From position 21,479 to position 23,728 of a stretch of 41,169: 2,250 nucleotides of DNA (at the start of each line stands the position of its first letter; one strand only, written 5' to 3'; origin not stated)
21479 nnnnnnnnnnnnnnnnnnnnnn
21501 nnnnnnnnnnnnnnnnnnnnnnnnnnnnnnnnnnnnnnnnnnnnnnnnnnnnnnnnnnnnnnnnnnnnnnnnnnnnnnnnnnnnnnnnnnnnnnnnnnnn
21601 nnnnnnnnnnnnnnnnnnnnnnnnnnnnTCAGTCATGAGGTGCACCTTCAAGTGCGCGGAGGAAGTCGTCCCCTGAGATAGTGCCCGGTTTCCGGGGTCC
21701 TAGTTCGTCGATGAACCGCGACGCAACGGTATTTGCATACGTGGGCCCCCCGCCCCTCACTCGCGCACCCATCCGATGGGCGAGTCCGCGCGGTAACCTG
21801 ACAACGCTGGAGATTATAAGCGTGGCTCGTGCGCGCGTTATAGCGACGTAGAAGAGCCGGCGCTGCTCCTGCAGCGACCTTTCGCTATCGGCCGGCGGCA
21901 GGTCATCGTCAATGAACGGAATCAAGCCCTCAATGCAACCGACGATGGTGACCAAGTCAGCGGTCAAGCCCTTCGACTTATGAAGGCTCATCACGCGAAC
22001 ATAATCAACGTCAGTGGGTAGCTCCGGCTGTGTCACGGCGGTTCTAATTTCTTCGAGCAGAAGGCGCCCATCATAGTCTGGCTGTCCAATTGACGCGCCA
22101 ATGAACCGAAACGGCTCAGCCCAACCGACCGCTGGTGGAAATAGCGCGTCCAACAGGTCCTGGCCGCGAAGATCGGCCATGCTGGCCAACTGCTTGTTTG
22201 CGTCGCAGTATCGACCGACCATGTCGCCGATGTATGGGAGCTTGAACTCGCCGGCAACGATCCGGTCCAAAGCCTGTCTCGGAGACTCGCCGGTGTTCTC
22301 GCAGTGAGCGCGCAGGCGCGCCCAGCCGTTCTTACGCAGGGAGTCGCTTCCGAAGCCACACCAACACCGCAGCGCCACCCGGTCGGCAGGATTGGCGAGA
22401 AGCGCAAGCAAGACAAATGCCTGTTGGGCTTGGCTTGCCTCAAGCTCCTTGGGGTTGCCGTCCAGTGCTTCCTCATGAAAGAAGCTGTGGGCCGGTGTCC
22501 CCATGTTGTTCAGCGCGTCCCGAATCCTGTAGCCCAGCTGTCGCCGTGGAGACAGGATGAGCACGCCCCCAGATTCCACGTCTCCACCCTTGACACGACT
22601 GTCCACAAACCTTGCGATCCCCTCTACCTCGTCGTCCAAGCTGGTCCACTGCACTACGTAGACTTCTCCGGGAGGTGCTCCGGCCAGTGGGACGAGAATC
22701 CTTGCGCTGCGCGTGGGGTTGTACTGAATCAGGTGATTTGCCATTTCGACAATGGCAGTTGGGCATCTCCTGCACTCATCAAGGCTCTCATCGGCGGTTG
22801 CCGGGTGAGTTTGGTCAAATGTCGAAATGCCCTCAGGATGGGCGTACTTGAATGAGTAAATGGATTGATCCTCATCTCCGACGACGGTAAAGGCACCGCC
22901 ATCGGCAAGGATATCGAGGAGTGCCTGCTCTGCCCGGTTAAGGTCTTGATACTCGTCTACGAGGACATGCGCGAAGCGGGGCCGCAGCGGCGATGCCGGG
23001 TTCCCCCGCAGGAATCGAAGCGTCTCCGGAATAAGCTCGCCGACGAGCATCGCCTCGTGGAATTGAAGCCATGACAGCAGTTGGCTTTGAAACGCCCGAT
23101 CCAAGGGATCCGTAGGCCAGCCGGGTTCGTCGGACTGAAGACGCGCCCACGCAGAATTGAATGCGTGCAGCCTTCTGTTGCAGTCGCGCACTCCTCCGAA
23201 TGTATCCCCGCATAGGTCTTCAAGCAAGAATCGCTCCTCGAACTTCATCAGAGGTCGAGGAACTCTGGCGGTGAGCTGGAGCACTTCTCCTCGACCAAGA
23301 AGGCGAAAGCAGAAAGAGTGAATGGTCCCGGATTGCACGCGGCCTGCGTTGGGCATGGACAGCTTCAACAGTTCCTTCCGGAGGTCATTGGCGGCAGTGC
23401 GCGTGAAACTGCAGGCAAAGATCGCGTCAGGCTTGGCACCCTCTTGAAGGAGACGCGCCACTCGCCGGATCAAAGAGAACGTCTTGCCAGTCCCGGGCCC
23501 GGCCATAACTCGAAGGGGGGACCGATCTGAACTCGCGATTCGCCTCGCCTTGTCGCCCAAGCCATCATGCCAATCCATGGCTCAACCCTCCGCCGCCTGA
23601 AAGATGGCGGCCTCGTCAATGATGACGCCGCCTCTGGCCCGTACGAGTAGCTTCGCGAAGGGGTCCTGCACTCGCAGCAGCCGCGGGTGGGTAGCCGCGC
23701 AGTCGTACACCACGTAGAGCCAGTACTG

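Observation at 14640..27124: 12.5 kb translationally coupled operon: HTH-SNF2-DUF3883 helicase, UvrD-like helicase, DUF1156 methyltransferase, RNxxxH protein, DUF499 ATPase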

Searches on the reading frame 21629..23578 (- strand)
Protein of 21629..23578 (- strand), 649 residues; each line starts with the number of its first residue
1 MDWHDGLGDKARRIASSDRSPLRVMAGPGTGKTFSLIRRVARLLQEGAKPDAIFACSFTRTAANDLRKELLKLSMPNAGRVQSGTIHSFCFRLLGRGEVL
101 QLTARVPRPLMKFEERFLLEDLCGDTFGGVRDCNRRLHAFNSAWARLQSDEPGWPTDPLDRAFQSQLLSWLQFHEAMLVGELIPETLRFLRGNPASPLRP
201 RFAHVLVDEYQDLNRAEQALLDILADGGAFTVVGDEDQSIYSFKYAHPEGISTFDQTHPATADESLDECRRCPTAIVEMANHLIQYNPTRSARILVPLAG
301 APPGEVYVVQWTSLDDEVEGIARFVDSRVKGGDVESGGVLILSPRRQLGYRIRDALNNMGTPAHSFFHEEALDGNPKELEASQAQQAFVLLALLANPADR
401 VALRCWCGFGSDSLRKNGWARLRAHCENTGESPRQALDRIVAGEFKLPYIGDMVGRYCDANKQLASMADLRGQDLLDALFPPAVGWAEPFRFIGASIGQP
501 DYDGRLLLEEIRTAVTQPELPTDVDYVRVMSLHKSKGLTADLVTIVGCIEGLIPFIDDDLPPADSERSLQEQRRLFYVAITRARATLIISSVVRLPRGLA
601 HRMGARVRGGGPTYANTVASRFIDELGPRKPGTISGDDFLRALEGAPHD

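Call 3: search_protein_families(library=pfam, proteins=[window:21629-23578:-], max_evalue=0.01)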
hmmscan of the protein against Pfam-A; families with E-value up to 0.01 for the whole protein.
window:21629-23578:- (649 aa): 6 families
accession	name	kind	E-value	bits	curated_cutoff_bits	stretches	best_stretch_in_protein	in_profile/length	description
PF00580.27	UvrD-helicase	-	2.5e-39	136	23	2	9-96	3-92/271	UvrD/REP helicase N-terminal domain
PF13245.12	AAA_19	-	8.2e-19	68.6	25.1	1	17-244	9-134/134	AAA domain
PF13361.12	UvrD_C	-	2.5e-17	63.7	25.6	1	523-591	284-347/350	UvrD-like helicase C-terminal domain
PF13538.12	UvrD_C_2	-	5.7e-08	32.9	27.4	1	563-589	25-51/52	UvrD-like helicase C-terminal domain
PF01443.25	Viral_helicase1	-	6.6e-06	26.5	21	0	201-280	59-135/228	Viral superfamily 1 RNA helicase core domain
PF13604.12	AAA_30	-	0.00021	21.5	27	0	11-70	10-66/191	AAA domain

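Call 4: search_protein_families(library=padloc, proteins=[window:21629-23578:-], max_evalue=0.01)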
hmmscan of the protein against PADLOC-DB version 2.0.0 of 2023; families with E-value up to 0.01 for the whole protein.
window:21629-23578:- (649 aa): 52 families (the best 25 are shown)
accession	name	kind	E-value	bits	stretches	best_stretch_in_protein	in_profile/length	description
PDLC00114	GajB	-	8.9e-51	171.2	3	174-364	186-379/635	UrvD helicase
PDLC00117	GajB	-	4.6e-44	148.9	2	15-364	23-378/604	UrvD helicase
PDLC03802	RTasHel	-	2.2e-40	137.2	2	10-286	9-275/675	DRT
PDLC00132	GajB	-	3.1e-39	133.1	3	8-95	5-90/625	UrvD helicase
PDLC00123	GajB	-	1.1e-34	117.9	3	198-287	173-262/540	UrvD helicase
PDLC00130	GajB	-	7.1e-31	105.1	2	22-292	18-298/589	UrvD helicase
PDLC00103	GajB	-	4.2e-30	103.2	2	7-360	17-372/612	UrvD helicase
PDLC00119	GajB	-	2.2e-28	97.5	3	198-283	215-299/565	UrvD helicase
PDLC00127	GajB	-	2.1e-27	93.9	3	20-92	21-93/594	UrvD helicase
PDLC00112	GajB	-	2.1e-24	84.1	2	198-283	208-294/581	UrvD helicase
PDLC00104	GajB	-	1.6e-23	81.3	2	19-376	15-335/574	UrvD helicase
PDLC00106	GajB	-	1.4e-22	77.9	2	198-289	202-293/577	UrvD helicase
PDLC00136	GajB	-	3e-22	77.2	1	196-290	201-294/570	UrvD helicase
PDLC00138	GajB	-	6.6e-22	75.9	2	197-285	216-305/581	UrvD helicase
PDLC00122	GajB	-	2.7e-21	74.1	3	199-287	160-250/502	UrvD helicase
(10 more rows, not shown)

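Call 5: search_protein_families(library=ncbifam, proteins=[window:21629-23578:-], max_evalue=0.01)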
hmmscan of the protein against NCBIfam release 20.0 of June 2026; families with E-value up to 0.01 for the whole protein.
window:21629-23578:- (649 aa): 17 families
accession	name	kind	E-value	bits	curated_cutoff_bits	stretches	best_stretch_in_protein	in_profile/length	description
TIGR01073.1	pcrA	equivalog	2e-46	158.7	911.2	3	174-342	180-350/725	DNA helicase PcrA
NF008743.0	PRK11773.1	equivalog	1.1e-42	146.3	965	3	198-294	210-307/720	DNA helicase II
TIGR01075.1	uvrD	equivalog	8.6e-40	136.7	1144.45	3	198-331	205-334/715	DNA helicase II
TIGR01074.1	rep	equivalog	2e-38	132.2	951.45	2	20-293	15-299/668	DNA helicase Rep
NF008276.0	PRK11054.1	equivalog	2e-30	105.9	543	3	202-326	431-558/684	DNA helicase IV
NF008172.0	PRK10919.1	equivalog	3.1e-28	98.4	1168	2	201-289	207-296/673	DNA helicase Rep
TIGR02785.1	addA_Gpos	equivalog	1.1e-20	73.2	707.65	2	198-249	385-440/1234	helicase-exonuclease AddAB subunit AddA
TIGR02784.1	addA_alphas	equivalog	7.1e-20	71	860.75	3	14-70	5-61/1138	double-strand break repair helicase AddA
NF010485.0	PRK13909.1-2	equivalog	4.6e-18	64.8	650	2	23-70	7-54/909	RecB-like helicase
NF010487.0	PRK13909.1-4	equivalog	6.3e-15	54.5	759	2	25-71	10-56/924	RecB-like helicase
TIGR00609.1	recB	equivalog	3.3e-14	52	696.05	2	520-590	721-811/1175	exodeoxyribonuclease V subunit beta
NF041254.1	motor_HelR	exception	4.1e-10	38.6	750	1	195-285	512-600/706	RNA polymerase recycling motor ATPase HelR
NF010486.0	PRK13909.1-3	equivalog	1.9e-07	29.5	1109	1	24-90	10-76/921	RecB-like helicase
NF041464.1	HelD_BACSU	equivalog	4.9e-06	24.7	419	1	203-286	548-632/779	RNA polymerase recycling motor HelD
NF010484.0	PRK13909.1-1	equivalog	5.6e-05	21.1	1074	1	21-71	7-57/945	RecB-like helicase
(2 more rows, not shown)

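Call 30: find_homologous_proteins(query=window:21632-23578:-, max_evalue=1e-30)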
Query window:21632-23578:- (649 aa): 2902 proteins with E <= 1e-30 among 8000 candidates; the best 120 are listed.
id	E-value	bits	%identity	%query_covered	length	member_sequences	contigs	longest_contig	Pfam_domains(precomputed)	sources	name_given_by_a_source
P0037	0.0e+0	1410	94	100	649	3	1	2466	PF13538.13,PF13361.13,PF13245.13,PF00580.28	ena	-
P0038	0.0e+0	1283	88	99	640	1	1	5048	PF13538.13,PF13361.13,PF13245.13,PF00580.28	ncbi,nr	ncbi:MAG: ATP-dependent helicase [Chloroflexi bacterium]|nr:ATP-dependent helicase [Chloroflexota ba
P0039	0.0e+0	1224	81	100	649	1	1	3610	PF13538.13,PF13361.13,PF13245.13,PF00580.28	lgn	-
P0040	0.0e+0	1213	80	100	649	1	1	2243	PF13538.13,PF13361.13,PF13245.13,PF00580.28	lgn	-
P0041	4.6e-279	946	64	98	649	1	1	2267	PF13538.13,PF01443.25,PF13361.13,PF13245.13,PF00580.28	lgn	-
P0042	7.5e-279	945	64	98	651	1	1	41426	PF13538.13,PF01443.25,PF13361.13,PF13245.13,PF00580.28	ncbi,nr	ncbi:MAG: ATP-dependent helicase [Acidobacteria bacterium]|nr:ATP-dependent helicase [Acidobacteriot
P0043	1.9e-277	940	64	98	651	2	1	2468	PF13538.13,PF01443.25,PF13361.13,PF13245.13,PF00580.28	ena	-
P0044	6.2e-276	935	63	99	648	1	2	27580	PF13538.13,PF01443.25,PF13361.13,PF13245.13,PF00580.28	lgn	-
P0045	6.7e-275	932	63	98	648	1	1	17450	PF13538.13,PF01443.25,PF13361.13,PF13245.13,PF00580.28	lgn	-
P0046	7.0e-275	932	62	98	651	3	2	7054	PF13538.13,PF01443.25,PF13361.13,PF13245.13,PF00580.28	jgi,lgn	-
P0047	3.1e-274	930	63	99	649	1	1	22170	PF13538.13,PF01443.25,PF13361.13,PF13245.13,PF00580.28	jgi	jgi:DNA helicase-2/ATP-dependent DNA helicase PcrA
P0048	3.7e-272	923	62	98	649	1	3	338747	PF13538.13,PF01443.25,PF13361.13,PF13245.13,PF00580.28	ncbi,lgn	-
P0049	8.4e-272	922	63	98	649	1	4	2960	PF13538.13,PF13361.13,PF13245.13,PF00580.28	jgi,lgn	jgi:superfamily I DNA/RNA helicase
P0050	1.9e-271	920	63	98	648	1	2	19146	PF13538.13,PF01443.25,PF13361.13,PF13245.13,PF00580.28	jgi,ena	-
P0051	1.1e-269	915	61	98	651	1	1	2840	PF13538.13,PF01443.25,PF13361.13,PF13245.13,PF00580.28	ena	-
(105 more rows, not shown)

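Call 36: find_encoding_contigs(protein=P0048, flank=7000, max_places=3)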
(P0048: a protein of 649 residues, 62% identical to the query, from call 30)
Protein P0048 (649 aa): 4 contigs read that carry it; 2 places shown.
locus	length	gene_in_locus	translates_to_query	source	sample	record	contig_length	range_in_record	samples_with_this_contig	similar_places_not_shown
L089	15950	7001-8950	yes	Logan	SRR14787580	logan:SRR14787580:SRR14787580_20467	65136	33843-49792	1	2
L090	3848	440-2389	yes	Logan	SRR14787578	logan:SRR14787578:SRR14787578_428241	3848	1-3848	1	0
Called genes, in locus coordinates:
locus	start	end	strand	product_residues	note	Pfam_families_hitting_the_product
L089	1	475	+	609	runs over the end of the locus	-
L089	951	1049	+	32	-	-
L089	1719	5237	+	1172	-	PF04851:ResIII, PF00176:SNF2-rel_dom, PF00270:DEAD (weak), PF00271:Helicase_C, PF13020:NOV_C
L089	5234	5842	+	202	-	PF14487:DarT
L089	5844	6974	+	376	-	PF01661:Macro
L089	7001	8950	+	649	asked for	PF00580:UvrD-helicase, PF13245:AAA_19, PF01443:Viral_helicase1 (faint), PF13361:UvrD_C, PF13538:UvrD_C_2 (faint)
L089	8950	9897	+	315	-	-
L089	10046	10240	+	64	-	-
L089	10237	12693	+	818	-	PF02463:SMC_N, PF13175:AAA_15 (weak), PF13476:AAA_23, PF13555:AAA_29 (weak), PF13304:AAA_21 (faint)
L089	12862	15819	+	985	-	PF06634:DUF1156, PF01555:N6_N4_Mtase (faint), PF01170:UPF0020 (faint)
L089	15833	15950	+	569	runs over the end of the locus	PF03235:GmrSD_N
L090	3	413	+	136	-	?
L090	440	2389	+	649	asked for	PF00580:UvrD-helicase, PF13245:AAA_19, PF01443:Viral_helicase1 (faint), PF13361:UvrD_C, PF13538:UvrD_C_2 (faint)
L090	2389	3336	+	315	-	-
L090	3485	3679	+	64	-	-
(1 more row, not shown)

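Call 37: find_encoding_contigs(protein=P0042, flank=7000, max_places=2)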
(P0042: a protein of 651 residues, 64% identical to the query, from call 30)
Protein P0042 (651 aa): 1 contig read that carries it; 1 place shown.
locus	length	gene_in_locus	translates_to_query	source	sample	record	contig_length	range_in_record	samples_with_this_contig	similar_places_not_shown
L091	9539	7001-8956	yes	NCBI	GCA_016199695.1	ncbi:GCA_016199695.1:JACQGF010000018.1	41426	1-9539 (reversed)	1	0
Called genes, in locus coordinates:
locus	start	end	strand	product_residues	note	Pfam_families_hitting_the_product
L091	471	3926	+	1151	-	PF00176:SNF2-rel_dom, PF00270:DEAD (weak), PF04851:ResIII, PF00271:Helicase_C, PF13020:NOV_C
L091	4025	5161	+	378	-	PF02463:SMC_N (weak), PF13175:AAA_15 (weak), PF13555:AAA_29 (weak), PF13304:AAA_21, PF13175:AAA_15 (weak)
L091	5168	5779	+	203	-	-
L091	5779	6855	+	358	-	PF17761:DUF1016_N, PF06250:YhcG_C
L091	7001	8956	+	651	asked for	PF00580:UvrD-helicase, PF13245:AAA_19, PF00580:UvrD-helicase, PF01443:Viral_helicase1 (weak), PF13361:UvrD_C, PF13538:UvrD_C_2 (faint)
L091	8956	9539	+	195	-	PF06634:DUF1156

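Call 46: find_related_loci(query=window:21632-23578:-, collection=metagenome_contigs, flank=8000)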
Query window:21632-23578:- (649 aa) in metagenome_contigs; peptide patterns used: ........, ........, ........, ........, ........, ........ (x = any residue, [..] = any of these).
130 stretches matched a pattern; 46 encode a relative of the query (tblastn E <= 1e-3); 46 distinct loci.
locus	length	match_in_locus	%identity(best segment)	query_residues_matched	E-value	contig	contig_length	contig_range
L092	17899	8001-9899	63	3-636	0e+0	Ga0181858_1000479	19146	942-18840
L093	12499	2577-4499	61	3-645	0e+0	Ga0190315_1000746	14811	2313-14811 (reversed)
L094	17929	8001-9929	61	3-647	0e+0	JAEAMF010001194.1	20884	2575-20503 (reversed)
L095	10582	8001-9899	61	3-643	0e+0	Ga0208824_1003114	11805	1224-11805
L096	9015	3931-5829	61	3-643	0e+0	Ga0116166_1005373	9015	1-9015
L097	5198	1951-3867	62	3-640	0e+0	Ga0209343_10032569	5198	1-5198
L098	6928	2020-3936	61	3-641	0e+0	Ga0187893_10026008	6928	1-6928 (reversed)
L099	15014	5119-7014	61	3-643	0e+0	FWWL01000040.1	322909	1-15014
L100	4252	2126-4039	60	3-641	0e+0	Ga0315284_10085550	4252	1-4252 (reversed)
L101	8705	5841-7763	59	1-641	0e+0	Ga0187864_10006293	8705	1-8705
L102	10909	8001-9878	61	3-636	0e+0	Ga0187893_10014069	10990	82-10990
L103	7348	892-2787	61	3-642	0e+0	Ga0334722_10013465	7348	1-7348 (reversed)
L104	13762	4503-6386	61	3-631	0e+0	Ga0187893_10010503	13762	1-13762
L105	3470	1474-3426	58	1-649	0e+0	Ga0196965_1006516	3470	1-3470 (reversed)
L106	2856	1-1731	64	69-645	0e+0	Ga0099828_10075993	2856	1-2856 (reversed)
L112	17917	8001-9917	56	1-640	0e+0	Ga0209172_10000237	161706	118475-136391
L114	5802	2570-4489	54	1-639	0e+0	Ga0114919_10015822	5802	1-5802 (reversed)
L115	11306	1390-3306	52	1-639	0e+0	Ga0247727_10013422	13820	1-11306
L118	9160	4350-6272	54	1-640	0e+0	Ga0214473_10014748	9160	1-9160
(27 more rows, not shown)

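Call 51: search_protein_families(library=padloc, proteins=[L094:4345-7974:+, L094:9932-12916:+, L094:12913-15750:+, L094:15773-17728:+, L094:1241-2371:+], max_evalue=0.00001)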
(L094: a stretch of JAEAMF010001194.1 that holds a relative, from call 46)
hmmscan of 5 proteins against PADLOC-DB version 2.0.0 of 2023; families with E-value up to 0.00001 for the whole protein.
L094:4345-7974:+ (1209 aa): 53 families (the best 25 are shown)
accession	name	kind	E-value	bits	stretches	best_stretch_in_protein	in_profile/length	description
PDLC00659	HmaA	-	1.8e-193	643.4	1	39-1185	9-1158/1176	SNF2 helicase / DEAD-box helicase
PDLC02620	DrmD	-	6.2e-120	399.9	1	84-754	53-686/1060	DrmD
PDLC02500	BrxHI|BrxHII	-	1.2e-102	343.1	2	252-729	229-658/933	BrxHI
PDLC02621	DrmD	-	2.2e-101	338.7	2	352-748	329-732/1040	DrmD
PDLC02504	BrxHI|BrxHII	-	4.2e-83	277.9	1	102-789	78-723/971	BrxHII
PDLC02572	DrmA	-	5.3e-67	224.6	1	138-727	123-704/1043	DrmA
PDLC02619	DrmD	-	4.4e-65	218.3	2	123-579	22-440/872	DrmD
PDLC02632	DrmD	-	4.3e-62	208.5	2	352-667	329-647/662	DrmD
PDLC02633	DrmD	-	3.4e-57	192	1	137-692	129-683/839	DrmD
PDLC02623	DrmD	-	6.4e-56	187.7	2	381-730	403-705/1040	DrmD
PDLC02840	DpdE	-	1.6e-49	167.1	2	126-325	152-327/1091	DpdE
PDLC02634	DrmD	-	3e-47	159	1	132-680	90-618/900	DrmD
PDLC02843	DpdE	-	7.6e-47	157.9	2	126-326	151-323/1091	DpdE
PDLC02624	DrmD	-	3e-41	139.7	2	353-737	171-560/652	DrmD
PDLC02846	DpdE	-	5.8e-35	118.5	2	126-334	155-356/1034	DpdE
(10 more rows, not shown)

L094:9932-12916:+ (994 aa): 16 families
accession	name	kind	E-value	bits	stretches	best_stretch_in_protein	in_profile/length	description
PDLC00661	HmaB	-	1.1e-126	422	2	185-911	136-897/973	DNA-adenine methylase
PDLC00660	HmaB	-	2.4e-124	414.3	2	186-918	138-898/967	DNA-adenine methylase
PDLC03233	MTase_II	-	5.9e-47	158.6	1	183-802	118-706/731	Type II methyltransferase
PDLC03352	MTase_II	-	1.8e-39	133.3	2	456-627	412-597/1023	Type II methyltransferase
PDLC02189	DUF1156_MTase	-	1.6e-37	127.2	2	450-796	433-744/944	-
PDLC03314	MTase_II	-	3.9e-23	79.5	2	591-769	543-706/944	Type II methyltransferase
PDLC03319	MTase_II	-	4.6e-10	36.9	0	581-626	277-322/503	Type II methyltransferase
PDLC02541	PglX|PglXI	-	2.8e-09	33.6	1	577-706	475-587/919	PglXI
PDLC03322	MTase_II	-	6.2e-07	26.6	0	173-226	49-104/446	Type II methyltransferase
PDLC03380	MTase_II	-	1.1e-06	26.1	0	574-624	242-291/393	Type II methyltransferase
PDLC04134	mad2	-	1.4e-06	25.4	0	173-227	278-332/492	mads_2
PDLC03367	MTase_II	-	2.3e-06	24.3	0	186-232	41-87/633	Type II methyltransferase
PDLC03346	MTase_II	-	2.4e-06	23.5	1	591-707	602-702/1068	Type II methyltransferase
PDLC03224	MTase_II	-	2.7e-06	24.5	0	182-236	89-143/481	Type II methyltransferase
PDLC03312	MTase_II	-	6.6e-06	22.1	0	583-707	1115-1228/1344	Type II methyltransferase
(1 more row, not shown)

L094:12913-15750:+ (945 aa): 2 families
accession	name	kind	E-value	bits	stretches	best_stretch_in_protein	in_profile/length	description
PDLC00662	HmaC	-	4.7e-133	443.4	1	4-684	2-667/941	AAA+ ATPase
PDLC02192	DUF499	-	5.5e-42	141.7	1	46-551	34-503/1022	-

L094:15773-17728:+ (651 aa): 10 families
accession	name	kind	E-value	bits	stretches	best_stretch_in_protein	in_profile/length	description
PDLC02208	Ppl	-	4e-24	82.8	1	528-648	769-891/894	-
PDLC04135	mad3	-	6.9e-13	46.9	1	42-629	13-358/374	mads_3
PDLC03859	LmuB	-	5.9e-10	37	0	177-597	262-588/611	-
PDLC02980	AriA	-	1.3e-08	33.2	0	487-597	220-302/304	-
PDLC04678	PDC-M49A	-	8.5e-08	28.9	1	537-600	550-615/681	-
PDLC04164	AriA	-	2.5e-07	28.5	0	500-609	140-247/253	-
PDLC04213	HEC-02A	-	1.6e-06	25.9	0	43-74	15-46/337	-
PDLC02979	AriA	-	2.1e-06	25.8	0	45-453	17-303/373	-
PDLC04679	PDC-M49A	-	3.7e-06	23.9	0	532-605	405-480/541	-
PDLC02915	ATPase-Toprim_I-B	-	8.5e-06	22.8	0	44-81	16-52/623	-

L094:1241-2371:+ (376 aa): 0 families

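Call 52: search_solved_structures(query=window:21632-23578:-, max_evalue=1e-10)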
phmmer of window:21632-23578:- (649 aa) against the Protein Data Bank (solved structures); distinct sequences matched with E-value up to 1e-10: 12.
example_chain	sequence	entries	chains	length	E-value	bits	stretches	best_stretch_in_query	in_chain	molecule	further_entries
9dci_A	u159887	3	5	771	3.1e-38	135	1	5-451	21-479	ATP-dependent DNA helicase UvrD1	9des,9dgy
4c2u_A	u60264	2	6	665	1.4e-36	129.5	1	16-591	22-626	DNA HELICASE II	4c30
4c2t_A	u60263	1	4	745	2.3e-36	128.8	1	16-591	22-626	DNA HELICASE II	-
3lfu_A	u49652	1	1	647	2e-33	119.1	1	5-340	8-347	DNA helicase II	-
2is1_A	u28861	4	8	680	3e-33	118.5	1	5-340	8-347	DNA helicase II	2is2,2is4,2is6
1pjr_A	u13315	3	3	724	7e-30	107.4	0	199-325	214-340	PCRA | ATP-DEPENDENT HELICASE PCRA | HELICASE PCRA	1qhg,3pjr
1uaa_A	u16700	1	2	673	1.2e-24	90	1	20-291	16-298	PROTEIN (ATP-DEPENDENT DNA HELICASE REP.)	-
2pjr_A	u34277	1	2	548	1e-21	80.4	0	199-325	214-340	PROTEIN (HELICASE PCRA)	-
6ppu_B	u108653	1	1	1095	1.2e-14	57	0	196-322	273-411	UvrD/REP helicase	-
6ppr_B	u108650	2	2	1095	1.3e-14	57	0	196-322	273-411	UvrD/REP helicase | DNA 3'-5' helicase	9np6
7sjr_B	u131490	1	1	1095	4e-14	55.3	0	196-322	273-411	DNA helicase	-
6ppj_B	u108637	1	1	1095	2.7e-13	52.6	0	196-259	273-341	UvrD/REP helicase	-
